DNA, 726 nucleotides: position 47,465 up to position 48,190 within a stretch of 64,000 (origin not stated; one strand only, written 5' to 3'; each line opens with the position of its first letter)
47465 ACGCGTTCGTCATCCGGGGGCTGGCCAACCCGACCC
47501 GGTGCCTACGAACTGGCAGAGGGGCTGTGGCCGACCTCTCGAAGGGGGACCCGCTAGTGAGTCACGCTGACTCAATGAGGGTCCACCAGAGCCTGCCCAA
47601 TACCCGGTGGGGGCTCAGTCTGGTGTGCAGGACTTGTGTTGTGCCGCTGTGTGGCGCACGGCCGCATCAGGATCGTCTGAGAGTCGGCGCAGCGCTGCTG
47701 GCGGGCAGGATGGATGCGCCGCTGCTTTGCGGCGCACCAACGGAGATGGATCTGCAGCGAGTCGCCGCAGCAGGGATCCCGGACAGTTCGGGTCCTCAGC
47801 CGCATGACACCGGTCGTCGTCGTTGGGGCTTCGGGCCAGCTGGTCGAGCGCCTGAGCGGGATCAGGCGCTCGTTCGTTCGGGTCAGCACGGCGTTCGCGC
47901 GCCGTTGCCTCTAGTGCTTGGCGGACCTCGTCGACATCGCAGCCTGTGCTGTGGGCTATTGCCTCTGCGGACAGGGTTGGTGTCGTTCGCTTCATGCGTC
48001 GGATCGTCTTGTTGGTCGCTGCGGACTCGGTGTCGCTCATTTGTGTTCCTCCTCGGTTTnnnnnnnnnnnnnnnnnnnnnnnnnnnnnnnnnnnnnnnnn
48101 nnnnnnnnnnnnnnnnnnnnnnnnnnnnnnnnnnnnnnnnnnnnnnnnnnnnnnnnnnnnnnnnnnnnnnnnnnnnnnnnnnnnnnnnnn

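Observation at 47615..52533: Four-gene LRV-repeat / MoxR AAA+ / vWA-metallopeptidase-like / small LRV cluster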

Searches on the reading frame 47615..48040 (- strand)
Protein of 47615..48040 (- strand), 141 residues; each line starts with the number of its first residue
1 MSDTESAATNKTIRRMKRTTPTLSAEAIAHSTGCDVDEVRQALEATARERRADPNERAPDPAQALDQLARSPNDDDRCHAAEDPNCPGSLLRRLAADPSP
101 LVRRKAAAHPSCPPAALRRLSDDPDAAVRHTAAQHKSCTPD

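Call 3: search_protein_families(library=pfam, proteins=[window:47615-48040:-], max_evalue=0.01)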
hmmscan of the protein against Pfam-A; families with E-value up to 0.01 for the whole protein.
window:47615-48040:- (141 aa): 4 families
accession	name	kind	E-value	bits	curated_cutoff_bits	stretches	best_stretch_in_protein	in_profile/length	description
PF01816.23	LRV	-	7e-12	45.3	21.6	2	101-125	2-26/26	Leucine rich repeat variant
PF02985.28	HEAT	-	9.9e-05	22.7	23.5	0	90-107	4-21/31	HEAT repeat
PF25591.1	LRV_2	-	0.00038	20.8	27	1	79-134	5-59/61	Leucine Rich Repeat Variant domain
PF12324.14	HTH_15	-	0.0086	16.6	27.2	0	25-47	38-60/74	Helix-turn-helix domain of alkylmercury lyase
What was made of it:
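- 47615..48040 (-): D: a 141-aa protein with a ~60-aa N-terminal region and 2-3 LRV repeats. It is an accessory gene, not a conserved member of the cassette. LRV 7e-12 (call 3).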

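Call 5: search_protein_families(library=padloc, proteins=[window:47615-48040:-], max_evalue=0.01)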
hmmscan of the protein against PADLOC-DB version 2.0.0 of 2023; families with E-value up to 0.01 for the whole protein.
window:47615-48040:- (141 aa): 0 families

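Call 10: search_protein_families(library=ncbifam, proteins=[window:47615-48040:-], max_evalue=0.01)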
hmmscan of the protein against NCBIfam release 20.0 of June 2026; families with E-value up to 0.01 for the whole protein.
window:47615-48040:- (141 aa): 0 families
